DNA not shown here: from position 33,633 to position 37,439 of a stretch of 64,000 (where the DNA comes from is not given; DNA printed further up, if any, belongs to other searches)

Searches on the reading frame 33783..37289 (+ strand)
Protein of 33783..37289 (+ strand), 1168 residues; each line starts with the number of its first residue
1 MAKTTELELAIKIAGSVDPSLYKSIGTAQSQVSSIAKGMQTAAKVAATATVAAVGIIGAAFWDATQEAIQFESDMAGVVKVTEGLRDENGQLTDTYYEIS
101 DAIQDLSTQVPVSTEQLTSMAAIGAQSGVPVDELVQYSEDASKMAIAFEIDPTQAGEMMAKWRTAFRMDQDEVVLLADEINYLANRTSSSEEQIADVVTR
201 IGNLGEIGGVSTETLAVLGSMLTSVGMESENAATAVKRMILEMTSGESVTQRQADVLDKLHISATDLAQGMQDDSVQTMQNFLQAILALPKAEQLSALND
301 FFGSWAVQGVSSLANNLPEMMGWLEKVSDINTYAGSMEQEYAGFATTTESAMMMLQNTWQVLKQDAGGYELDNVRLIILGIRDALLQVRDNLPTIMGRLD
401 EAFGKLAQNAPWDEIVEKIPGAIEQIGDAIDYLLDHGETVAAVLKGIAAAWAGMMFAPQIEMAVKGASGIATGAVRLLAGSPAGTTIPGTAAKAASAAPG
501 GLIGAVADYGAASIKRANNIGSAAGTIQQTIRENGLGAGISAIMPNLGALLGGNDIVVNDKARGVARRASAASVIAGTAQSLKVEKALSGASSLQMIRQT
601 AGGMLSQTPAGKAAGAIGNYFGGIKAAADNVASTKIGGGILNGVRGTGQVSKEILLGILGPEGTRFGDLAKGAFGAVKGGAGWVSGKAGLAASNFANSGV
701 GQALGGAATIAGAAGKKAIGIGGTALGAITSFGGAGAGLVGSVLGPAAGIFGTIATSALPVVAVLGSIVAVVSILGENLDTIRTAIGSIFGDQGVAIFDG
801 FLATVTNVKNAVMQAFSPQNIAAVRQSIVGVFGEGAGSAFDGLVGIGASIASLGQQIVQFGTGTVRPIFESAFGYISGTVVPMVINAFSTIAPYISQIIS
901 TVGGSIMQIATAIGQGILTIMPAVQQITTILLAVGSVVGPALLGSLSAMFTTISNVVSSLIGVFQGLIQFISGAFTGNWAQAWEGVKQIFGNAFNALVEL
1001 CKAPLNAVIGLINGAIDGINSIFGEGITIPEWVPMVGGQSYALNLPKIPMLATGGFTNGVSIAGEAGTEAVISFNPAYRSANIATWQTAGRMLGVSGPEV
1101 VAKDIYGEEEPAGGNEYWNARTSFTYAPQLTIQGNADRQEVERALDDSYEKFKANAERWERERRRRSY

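Call 11: search_protein_families(library=pfam, proteins=[window:33783-37289:+], max_evalue=0.001)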
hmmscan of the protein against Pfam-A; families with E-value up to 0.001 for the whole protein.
window:33783-37289:+ (1168 aa): 1 family
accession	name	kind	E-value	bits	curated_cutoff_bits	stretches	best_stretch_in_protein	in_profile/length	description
PF10145.14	PhageMin_Tail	-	1e-37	130.4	33.2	1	100-303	1-201/201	Phage-related minor tail protein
